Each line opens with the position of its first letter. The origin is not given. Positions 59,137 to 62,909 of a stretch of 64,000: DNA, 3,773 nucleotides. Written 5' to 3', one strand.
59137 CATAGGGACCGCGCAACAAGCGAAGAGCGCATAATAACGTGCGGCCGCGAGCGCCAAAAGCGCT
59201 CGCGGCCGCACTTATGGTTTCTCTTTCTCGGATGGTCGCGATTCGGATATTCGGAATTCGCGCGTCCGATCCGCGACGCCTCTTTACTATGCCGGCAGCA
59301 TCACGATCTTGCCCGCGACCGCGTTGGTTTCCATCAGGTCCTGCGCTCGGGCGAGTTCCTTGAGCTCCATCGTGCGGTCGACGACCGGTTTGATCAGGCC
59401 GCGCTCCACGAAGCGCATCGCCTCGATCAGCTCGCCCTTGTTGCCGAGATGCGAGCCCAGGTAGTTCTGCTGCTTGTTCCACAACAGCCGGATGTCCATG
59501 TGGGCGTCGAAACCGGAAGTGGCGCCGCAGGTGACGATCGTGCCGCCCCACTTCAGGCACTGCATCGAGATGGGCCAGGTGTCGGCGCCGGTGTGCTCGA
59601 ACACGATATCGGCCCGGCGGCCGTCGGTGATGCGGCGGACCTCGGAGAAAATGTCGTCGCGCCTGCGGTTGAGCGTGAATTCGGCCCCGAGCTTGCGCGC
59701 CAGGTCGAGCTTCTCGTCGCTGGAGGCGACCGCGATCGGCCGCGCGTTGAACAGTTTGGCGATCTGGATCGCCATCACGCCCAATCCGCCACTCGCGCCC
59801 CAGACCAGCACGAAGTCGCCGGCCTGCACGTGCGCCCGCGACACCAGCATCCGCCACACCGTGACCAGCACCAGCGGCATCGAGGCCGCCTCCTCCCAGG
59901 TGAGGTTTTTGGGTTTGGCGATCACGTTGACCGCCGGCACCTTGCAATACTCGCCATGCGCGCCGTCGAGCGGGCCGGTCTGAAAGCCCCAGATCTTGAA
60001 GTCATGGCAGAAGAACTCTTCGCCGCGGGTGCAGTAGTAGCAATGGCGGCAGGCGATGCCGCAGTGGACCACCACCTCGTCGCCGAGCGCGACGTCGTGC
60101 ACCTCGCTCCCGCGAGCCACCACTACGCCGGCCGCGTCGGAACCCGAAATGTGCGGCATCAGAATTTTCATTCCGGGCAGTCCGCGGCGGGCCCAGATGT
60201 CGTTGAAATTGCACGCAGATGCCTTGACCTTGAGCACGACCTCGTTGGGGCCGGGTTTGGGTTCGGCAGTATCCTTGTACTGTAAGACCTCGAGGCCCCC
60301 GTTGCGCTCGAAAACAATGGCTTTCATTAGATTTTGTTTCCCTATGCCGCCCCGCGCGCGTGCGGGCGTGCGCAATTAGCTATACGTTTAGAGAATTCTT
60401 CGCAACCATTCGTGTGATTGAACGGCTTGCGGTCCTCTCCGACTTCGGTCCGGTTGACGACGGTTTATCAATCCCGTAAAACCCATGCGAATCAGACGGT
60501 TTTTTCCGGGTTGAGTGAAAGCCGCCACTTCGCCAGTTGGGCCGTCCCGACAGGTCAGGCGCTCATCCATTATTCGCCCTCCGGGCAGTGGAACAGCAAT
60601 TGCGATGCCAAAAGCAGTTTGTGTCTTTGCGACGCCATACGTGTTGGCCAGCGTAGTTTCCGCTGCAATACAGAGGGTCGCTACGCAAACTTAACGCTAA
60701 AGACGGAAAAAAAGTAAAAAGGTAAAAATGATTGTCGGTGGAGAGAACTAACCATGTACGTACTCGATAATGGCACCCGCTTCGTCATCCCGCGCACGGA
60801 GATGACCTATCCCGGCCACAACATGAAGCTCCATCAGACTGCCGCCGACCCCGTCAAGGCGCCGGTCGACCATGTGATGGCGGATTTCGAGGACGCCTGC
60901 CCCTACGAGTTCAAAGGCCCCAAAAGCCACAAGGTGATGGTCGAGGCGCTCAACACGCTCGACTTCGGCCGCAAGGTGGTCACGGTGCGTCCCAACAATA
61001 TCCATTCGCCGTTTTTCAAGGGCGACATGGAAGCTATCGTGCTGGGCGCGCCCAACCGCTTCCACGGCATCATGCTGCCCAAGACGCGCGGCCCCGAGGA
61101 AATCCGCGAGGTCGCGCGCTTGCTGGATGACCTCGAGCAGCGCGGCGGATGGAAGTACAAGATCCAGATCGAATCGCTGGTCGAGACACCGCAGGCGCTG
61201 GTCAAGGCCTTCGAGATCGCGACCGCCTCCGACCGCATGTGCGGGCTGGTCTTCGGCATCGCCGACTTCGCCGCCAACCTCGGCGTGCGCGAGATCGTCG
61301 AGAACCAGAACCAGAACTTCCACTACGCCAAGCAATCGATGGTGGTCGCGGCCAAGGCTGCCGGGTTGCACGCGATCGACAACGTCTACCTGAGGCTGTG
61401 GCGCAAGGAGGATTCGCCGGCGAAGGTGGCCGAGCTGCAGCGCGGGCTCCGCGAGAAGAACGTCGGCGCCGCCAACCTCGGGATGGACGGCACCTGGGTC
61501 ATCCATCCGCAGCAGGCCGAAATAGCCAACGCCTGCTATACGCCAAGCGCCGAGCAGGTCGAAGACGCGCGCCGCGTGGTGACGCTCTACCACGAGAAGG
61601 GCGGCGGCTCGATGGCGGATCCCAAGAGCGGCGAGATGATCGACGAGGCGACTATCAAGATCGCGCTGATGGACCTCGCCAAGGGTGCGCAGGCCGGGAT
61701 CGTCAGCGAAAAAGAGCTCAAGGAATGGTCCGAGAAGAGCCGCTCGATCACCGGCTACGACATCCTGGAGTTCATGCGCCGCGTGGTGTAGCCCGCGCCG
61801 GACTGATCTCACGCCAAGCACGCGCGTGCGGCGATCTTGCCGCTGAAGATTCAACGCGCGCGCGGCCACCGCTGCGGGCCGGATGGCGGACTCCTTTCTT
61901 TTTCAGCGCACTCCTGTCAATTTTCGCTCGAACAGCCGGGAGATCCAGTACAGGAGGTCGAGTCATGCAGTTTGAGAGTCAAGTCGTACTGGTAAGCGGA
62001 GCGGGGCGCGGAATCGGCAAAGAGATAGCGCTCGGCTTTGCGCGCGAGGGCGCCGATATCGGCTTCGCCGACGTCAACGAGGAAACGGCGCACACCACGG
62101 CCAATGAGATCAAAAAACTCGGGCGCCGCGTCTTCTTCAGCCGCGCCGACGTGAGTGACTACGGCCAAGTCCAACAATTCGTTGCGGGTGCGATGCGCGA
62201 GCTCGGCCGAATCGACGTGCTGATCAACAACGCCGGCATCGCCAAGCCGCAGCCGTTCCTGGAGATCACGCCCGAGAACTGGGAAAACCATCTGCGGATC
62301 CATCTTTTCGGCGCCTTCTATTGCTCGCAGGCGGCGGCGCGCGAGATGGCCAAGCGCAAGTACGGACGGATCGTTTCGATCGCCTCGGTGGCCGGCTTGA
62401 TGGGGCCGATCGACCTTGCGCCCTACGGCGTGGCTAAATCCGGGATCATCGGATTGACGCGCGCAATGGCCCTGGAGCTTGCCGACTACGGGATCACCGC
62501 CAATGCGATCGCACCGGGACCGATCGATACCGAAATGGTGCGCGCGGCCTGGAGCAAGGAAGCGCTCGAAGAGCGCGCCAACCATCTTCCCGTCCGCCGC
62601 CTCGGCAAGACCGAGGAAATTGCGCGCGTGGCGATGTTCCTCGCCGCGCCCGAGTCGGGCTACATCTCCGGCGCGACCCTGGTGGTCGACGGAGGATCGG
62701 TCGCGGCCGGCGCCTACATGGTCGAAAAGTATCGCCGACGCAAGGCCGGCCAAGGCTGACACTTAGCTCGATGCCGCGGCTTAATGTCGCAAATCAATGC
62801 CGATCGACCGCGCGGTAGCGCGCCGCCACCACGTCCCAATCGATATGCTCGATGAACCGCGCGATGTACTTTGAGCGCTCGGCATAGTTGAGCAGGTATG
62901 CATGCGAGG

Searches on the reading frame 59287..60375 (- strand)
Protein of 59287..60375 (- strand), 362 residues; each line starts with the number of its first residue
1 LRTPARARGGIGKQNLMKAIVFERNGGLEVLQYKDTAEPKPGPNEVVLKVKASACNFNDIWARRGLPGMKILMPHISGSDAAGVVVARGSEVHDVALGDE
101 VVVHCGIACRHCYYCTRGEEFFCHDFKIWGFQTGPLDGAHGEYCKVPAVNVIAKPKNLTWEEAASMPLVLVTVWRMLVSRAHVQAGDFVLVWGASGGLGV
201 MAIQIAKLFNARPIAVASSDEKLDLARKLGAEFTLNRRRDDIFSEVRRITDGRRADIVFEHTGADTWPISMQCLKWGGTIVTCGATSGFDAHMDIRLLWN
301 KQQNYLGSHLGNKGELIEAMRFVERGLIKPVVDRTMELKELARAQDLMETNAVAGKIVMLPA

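Call 70: search_protein_families(library=pfam, proteins=[window:59287-60375:-], max_evalue=0.0001)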
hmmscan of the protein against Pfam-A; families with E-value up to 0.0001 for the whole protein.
window:59287-60375:- (362 aa): 3 families
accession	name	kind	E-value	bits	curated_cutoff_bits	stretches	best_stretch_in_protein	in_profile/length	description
PF00107.32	ADH_zinc_N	-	1.5e-30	106.2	31.8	1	197-324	1-128/129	Zinc-binding dehydrogenase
PF08240.17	ADH_N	-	2.3e-22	79.6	23.5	1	42-155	1-103/104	Alcohol dehydrogenase GroES-like domain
PF13602.12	ADH_zinc_N_2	-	2e-16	61.6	27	1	229-358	1-133/134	Zinc-binding dehydrogenase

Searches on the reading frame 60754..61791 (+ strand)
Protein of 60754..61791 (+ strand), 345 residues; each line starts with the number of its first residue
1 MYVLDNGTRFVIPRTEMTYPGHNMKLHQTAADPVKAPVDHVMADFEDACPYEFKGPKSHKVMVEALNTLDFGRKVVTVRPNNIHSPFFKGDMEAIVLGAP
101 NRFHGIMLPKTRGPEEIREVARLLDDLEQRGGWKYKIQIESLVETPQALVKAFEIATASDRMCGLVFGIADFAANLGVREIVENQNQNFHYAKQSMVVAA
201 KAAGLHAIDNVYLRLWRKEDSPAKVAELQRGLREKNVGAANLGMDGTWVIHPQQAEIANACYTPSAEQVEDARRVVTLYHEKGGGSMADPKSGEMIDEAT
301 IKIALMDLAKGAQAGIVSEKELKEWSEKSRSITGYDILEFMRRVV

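Call 70: search_protein_families(library=pfam, proteins=[window:60754-61791:+], max_evalue=0.0001)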
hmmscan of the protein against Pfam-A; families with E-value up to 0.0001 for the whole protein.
window:60754-61791:+ (345 aa): 4 families
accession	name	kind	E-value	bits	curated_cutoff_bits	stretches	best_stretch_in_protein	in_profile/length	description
PF03328.21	HpcH_HpaI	-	5e-27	95.1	25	1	31-226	15-206/221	HpcH/HpaI aldolase/citrate lyase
PF22484.2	DUF6986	-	2.3e-12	46.9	27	1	99-324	161-391/408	Domain of unknown function (DUF6986)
PF01274.28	MS_TIM-barrel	-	2.3e-06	27.3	26.4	1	106-270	50-227/248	Malate synthase, TIM barrel domain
PF15617.12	C-C_Bond_Lyase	-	8.8e-05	22.3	28.4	0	98-299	95-302/320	C-C_Bond_Lyase of the TIM-Barrel fold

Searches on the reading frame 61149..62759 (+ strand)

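Call 70: search_protein_families(library=pfam, proteins=[window:61149-62759:+], max_evalue=0.0001)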
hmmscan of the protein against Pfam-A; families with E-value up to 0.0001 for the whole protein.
window:61149-62759:+ (536 aa): 4 families
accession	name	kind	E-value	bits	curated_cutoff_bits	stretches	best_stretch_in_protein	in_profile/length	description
PF13561.12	adh_short_C2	-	4.4e-66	223.3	27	1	284-516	1-234/236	Enoyl-(Acyl carrier protein) reductase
PF00106.31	adh_short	-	1.1e-60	204.9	26.6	1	278-471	1-194/195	short chain dehydrogenase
PF08659.16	KR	-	3.3e-12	47.1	22.6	1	280-434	3-157/180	KR domain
PF23441.1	SDR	-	8.6e-05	22.5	27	0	406-517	140-255/258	SDR-like rossmann domain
